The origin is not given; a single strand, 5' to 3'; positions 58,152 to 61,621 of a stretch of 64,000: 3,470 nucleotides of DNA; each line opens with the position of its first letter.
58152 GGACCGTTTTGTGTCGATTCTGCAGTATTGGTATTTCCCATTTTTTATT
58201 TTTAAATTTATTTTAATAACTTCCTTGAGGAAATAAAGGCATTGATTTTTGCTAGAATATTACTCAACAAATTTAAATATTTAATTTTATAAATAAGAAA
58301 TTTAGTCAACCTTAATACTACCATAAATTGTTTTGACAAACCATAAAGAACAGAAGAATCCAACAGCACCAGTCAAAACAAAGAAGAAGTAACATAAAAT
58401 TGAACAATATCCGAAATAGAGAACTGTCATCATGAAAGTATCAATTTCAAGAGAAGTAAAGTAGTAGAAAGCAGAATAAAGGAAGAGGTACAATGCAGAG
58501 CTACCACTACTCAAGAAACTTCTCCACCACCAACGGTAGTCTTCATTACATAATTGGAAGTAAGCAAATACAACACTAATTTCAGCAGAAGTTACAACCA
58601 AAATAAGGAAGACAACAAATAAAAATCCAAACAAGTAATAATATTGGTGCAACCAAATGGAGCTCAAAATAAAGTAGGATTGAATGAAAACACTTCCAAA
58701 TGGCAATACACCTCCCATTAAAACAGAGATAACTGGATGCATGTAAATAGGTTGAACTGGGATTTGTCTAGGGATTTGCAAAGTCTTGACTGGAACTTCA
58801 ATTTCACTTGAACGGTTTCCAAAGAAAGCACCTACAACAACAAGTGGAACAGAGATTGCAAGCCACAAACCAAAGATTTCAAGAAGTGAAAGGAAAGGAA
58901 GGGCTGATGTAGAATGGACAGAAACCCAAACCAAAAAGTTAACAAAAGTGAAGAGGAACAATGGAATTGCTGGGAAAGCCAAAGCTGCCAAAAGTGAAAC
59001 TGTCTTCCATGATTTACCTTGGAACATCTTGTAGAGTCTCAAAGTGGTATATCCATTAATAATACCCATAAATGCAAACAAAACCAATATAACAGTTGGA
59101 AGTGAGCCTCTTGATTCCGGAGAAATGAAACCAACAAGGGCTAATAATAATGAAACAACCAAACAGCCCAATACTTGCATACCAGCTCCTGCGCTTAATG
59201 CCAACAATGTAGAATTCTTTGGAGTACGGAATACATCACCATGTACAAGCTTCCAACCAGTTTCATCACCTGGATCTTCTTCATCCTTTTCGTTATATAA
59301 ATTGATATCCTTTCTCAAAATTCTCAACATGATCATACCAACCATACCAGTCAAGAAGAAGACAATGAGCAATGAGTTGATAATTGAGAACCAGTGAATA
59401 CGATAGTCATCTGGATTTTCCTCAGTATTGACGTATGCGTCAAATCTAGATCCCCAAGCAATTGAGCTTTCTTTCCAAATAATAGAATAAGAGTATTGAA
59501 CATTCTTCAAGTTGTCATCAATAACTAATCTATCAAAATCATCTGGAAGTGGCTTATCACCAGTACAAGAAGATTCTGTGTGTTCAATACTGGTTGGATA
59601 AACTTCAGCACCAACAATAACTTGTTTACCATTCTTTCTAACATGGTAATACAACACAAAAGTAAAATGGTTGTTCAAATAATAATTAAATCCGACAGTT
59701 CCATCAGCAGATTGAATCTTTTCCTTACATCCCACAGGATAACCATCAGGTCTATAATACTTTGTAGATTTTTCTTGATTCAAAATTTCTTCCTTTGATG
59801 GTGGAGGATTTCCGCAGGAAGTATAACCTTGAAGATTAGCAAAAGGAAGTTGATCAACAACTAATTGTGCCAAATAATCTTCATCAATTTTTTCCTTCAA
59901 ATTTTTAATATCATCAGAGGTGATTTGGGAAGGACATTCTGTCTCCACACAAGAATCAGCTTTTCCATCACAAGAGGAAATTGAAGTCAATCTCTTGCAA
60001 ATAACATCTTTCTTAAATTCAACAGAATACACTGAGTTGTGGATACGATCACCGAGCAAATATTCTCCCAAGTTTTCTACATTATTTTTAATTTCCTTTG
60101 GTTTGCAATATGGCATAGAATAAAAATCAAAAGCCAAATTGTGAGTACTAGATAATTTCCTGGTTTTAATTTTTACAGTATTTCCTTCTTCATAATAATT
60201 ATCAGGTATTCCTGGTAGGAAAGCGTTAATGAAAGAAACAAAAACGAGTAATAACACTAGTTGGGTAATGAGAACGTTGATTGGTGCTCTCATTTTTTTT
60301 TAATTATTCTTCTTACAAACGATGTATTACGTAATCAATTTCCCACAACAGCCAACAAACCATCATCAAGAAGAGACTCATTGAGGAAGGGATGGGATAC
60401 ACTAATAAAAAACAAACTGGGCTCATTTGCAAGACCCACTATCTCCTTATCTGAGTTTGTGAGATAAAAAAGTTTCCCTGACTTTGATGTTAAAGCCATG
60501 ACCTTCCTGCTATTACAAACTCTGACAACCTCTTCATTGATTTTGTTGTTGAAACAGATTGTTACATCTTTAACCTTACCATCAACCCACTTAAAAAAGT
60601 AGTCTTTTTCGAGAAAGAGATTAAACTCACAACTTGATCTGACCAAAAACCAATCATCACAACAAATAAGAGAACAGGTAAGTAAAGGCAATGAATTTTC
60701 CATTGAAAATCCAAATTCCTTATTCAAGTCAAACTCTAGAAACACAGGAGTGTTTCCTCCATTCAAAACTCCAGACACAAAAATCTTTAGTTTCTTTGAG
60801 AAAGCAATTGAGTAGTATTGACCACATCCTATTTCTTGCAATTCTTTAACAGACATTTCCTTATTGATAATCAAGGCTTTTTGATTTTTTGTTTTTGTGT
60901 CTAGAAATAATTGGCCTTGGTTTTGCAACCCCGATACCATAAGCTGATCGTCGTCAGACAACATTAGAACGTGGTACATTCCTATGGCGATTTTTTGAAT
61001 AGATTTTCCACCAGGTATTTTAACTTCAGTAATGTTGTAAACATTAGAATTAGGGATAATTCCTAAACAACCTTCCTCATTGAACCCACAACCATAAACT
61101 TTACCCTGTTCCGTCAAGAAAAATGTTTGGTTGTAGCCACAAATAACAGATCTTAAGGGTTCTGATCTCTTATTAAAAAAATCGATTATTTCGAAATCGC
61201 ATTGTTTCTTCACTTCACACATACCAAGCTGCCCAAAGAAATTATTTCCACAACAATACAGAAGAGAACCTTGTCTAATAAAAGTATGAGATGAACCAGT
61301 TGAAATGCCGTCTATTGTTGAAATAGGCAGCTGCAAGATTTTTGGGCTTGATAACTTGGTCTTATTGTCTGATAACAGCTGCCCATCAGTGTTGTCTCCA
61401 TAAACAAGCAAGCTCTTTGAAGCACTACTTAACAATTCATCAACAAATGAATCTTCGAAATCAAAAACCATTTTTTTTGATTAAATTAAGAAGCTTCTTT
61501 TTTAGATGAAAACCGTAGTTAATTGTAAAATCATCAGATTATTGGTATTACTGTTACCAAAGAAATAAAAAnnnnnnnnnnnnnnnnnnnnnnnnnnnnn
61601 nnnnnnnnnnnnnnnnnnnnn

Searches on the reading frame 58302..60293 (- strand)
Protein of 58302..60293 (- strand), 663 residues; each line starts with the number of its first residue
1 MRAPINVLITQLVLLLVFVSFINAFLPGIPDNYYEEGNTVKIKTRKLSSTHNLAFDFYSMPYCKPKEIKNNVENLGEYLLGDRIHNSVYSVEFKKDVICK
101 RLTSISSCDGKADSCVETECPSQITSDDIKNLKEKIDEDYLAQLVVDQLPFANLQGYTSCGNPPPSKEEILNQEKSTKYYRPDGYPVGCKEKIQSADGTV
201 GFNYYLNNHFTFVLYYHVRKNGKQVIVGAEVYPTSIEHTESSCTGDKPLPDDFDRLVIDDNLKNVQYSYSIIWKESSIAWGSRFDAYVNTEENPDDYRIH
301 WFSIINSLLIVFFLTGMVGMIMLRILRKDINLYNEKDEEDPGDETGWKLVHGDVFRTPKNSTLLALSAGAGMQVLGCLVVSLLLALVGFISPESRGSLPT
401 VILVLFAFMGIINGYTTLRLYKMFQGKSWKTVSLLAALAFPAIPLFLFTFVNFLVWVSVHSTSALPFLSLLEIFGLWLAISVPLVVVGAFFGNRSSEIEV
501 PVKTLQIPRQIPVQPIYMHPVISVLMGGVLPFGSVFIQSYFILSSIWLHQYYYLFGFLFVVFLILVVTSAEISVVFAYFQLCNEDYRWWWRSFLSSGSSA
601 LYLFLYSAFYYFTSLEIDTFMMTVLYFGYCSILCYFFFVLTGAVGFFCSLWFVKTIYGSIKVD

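Call 5: search_protein_families(library=pfam, proteins=[window:58302-60293:-], max_evalue=0.01)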
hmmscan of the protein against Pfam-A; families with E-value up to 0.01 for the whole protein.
window:58302-60293:- (663 aa): 1 family
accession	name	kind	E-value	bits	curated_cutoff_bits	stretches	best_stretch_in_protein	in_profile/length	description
PF02990.21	EMP70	-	1e-189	632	27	1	55-620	2-517/517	Endomembrane protein 70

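Call 6: find_encoding_contigs(protein=window:58302-60293:-, flank=5000, max_places=6)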
Protein window:58302-60293:- (663 aa): no gene with exactly this product is on record in the collection.

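Call 8: find_homologous_proteins(query=window:58302-60293:-, max_evalue=1e-50)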
Query window:58302-60293:- (663 aa): 1835 proteins with E <= 1e-50 among 8000 candidates; the best 120 are listed.
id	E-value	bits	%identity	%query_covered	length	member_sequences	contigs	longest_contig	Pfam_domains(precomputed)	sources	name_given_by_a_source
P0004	0.0e+0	1273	83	99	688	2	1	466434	PF02990.22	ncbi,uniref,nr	ncbi:hypothetical protein C9374_008573 [Naegleria lovaniensis]|uniref:Transmembrane 9 superfamily me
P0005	0.0e+0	1240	81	98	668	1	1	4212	PF02990.22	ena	-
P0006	0.0e+0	1128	72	99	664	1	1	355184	PF02990.22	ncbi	ncbi:hypothetical protein ABK040_009556 [Willaertia magna]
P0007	0.0e+0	1011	100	68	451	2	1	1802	PF02990.22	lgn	-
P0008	1.1e-240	819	55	98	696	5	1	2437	PF02990.22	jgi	-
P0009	2.1e-212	725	50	98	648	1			PF02990.22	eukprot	eukprot:gene1652-12777_t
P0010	7.1e-211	720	50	97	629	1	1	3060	PF02990.22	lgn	-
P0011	4.2e-210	718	55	86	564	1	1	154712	PF02990.22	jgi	jgi:transmembrane 9 superfamily protein 2/4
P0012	1.8e-208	712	50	99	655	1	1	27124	PF02990.22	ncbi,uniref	ncbi:transmembrane 9 superfamily protein [Acrasis kona]|uniref:Transmembrane 9 superfamily member n=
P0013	9.4e-204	697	49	98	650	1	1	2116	PF02990.22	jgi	-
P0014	1.3e-203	696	55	82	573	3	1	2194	PF02990.22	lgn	-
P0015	2.6e-187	642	56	76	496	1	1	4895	PF02990.22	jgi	-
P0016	5.9e-183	628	61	68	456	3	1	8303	PF02990.22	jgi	jgi:transmembrane 9 superfamily protein 2/4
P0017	5.4e-182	625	44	99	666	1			PF02990.22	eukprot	eukprot:gb/GECH01011495.1/.p1 GENE.gb/GECH01011495.1/~~gb/GECH01011495.1/.p1 ORF type:complete len:6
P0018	5.6e-176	605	49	86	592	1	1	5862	PF02990.22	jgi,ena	-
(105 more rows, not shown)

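Call 10: find_encoding_contigs(protein=P0007, flank=5000, max_places=6)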
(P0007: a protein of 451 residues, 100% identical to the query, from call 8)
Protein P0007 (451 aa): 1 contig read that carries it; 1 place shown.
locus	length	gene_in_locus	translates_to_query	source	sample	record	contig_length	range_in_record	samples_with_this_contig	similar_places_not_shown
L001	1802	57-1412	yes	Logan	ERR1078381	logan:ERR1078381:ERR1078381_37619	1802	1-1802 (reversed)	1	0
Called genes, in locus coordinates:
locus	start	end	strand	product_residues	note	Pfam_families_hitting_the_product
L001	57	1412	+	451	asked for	PF02990:EMP70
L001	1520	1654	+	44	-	-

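Call 11: find_encoding_contigs(protein=P0004, flank=8000, max_places=4)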
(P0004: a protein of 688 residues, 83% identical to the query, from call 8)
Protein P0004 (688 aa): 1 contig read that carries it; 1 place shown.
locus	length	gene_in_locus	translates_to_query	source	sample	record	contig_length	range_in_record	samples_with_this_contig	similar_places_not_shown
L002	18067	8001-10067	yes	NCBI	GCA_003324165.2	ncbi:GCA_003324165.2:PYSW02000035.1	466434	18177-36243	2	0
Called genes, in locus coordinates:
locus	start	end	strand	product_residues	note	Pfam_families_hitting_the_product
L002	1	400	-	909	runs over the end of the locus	PF12796:Ank_2 (faint)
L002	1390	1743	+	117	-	-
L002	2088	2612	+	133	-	PF00168:C2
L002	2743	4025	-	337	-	PF09402:MSC (weak)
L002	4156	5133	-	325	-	PF00627:UBA, PF22562:UBA_7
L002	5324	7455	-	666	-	PF00069:Pkinase, PF07714:PK_Tyr_Ser-Thr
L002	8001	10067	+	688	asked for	PF02990:EMP70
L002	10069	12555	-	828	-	PF00069:Pkinase, PF07714:PK_Tyr_Ser-Thr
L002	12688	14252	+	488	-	-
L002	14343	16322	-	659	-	-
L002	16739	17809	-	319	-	PF00293:NUDIX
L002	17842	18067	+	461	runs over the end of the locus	PF01193:RNA_pol_L, PF01000:RNA_pol_A_bac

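Call 12: find_encoding_contigs(protein=P0006, flank=8000, max_places=4)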
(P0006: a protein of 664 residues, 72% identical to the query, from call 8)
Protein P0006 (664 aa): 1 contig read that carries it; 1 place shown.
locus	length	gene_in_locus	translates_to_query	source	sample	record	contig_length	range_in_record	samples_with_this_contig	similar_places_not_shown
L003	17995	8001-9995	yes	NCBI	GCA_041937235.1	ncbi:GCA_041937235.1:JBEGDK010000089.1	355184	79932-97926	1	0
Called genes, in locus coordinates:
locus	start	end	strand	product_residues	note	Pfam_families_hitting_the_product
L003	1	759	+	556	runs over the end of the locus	PF00534:Glycos_transf_1, PF13692:Glyco_trans_1_4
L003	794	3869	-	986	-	PF04851:ResIII, PF00270:DEAD, PF00271:Helicase_C, PF20470:HTH_61, PF21099:POLQ_helical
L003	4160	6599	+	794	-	PF00888:Cullin, PF26557:Cullin_AB, PF10557:Cullin_Nedd8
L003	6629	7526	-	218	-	PF00025:Arf, PF00071:Ras, PF08477:Roc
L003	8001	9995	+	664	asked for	PF02990:EMP70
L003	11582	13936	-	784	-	PF00176:SNF2-rel_dom, PF00270:DEAD, PF04851:ResIII, PF11496:HDA2-3, PF00271:Helicase_C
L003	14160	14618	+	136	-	-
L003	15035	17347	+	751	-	PF05066:HARE-HTH, PF23011:PHD-1st_NSD (weak)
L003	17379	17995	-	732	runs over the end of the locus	PF07792:Afi1, PF09804:DENND11, PF08616:SPA, PF09794:Avl9 (weak)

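Call 13: find_encoding_contigs(protein=P0005, flank=8000, max_places=4)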
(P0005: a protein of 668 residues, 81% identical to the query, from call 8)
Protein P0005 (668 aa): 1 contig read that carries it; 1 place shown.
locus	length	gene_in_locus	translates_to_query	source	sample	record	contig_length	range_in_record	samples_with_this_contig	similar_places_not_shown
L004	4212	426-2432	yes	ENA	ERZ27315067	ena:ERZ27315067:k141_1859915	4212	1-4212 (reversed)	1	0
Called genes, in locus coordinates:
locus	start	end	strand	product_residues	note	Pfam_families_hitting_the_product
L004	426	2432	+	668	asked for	PF02990:EMP70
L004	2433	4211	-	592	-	?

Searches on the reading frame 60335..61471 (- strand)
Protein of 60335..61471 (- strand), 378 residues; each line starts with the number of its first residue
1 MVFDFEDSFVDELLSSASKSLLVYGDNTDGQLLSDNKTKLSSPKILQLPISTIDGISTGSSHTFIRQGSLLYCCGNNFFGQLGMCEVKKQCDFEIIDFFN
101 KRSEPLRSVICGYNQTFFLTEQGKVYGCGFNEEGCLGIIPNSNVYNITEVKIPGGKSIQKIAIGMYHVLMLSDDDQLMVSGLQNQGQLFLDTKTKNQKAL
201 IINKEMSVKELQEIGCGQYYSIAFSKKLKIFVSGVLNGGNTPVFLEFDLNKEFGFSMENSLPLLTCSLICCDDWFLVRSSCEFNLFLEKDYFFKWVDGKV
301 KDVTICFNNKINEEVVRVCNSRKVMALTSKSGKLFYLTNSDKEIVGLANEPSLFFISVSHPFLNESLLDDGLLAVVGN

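Call 5: search_protein_families(library=pfam, proteins=[window:60335-61471:-], max_evalue=0.01)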
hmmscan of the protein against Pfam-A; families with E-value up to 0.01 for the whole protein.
window:60335-61471:- (378 aa): 3 families
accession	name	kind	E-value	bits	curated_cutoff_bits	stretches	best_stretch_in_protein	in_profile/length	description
PF25390.1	WD40_RLD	-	3.7e-34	119.1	150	1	21-237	2-223/363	RCC1-like domain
PF00415.24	RCC1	-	3.6e-17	63.1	21.7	1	122-171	1-50/50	Regulator of chromosome condensation (RCC1) repeat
PF13540.12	RCC1_2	-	8.3e-17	60.9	22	2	111-135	6-30/30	Regulator of chromosome condensation (RCC1) repeat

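Call 7: find_homologous_proteins(query=window:60335-61471:-)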
Query window:60335-61471:- (378 aa): 3 proteins with E <= 0.001 among 3140 candidates.
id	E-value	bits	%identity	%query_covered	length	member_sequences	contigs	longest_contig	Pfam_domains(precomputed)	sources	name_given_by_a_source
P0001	7.1e-251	850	100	100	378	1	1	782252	PF00415.25,PF13540.13,PF25390.2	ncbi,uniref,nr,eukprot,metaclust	ncbi:predicted protein [Naegleria gruberi]|uniref:Predicted protein n=1 Tax=Naegleria gruberi TaxID=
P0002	2.8e-62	229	36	95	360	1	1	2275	PF00415.25,PF13540.13,PF25390.2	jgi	-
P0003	6.1e-14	70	32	43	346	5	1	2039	PF00415.25,PF13540.13,PF25390.2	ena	-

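Call 9: find_encoding_contigs(protein=P0001, flank=6000, max_places=6)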
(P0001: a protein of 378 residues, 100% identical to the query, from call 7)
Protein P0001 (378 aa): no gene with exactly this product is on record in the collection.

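Call 29: find_encoding_contigs(protein=P0002, flank=5000, max_places=4)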
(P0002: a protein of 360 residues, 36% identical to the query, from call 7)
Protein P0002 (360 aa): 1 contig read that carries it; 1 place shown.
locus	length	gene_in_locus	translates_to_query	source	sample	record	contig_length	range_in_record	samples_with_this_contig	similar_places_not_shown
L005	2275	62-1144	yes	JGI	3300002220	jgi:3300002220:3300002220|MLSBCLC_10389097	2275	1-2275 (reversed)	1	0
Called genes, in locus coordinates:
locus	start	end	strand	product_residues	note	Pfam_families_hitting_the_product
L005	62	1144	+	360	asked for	PF00415:RCC1 (faint), PF25390:WD40_RLD, PF13540:RCC1_2 (weak)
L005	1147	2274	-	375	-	?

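Call 56: list_cluster_members(proteins=[P0001, P0007])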
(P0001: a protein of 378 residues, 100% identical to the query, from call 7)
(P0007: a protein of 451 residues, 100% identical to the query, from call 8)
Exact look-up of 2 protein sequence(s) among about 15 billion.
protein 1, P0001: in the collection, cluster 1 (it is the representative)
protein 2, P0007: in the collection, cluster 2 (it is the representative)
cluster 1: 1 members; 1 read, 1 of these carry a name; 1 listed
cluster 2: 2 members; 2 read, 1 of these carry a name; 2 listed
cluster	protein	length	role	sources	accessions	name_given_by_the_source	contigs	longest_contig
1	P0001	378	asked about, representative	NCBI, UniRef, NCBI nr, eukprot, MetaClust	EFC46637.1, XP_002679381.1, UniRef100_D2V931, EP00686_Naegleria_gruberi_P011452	predicted protein [Naegleria gruberi] | Predicted protein n=1 Tax=Naegleria gruberi TaxID=5762 RepID=D2V931_NAEGR | uncharacterized protein NAEGRDRAFT_65547 [Naegleria gruberi]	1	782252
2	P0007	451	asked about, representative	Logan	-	-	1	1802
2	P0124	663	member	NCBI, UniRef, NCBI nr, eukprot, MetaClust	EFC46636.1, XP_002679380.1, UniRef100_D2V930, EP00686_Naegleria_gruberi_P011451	endomembrane protein 70 [Naegleria gruberi] | Transmembrane 9 superfamily member n=1 Tax=Naegleria gruberi TaxID=5762 RepID=D2V930_NAEGR | XP_002679380.1 endomembrane protein 70 [Naegleria gruberi strain NEG-M]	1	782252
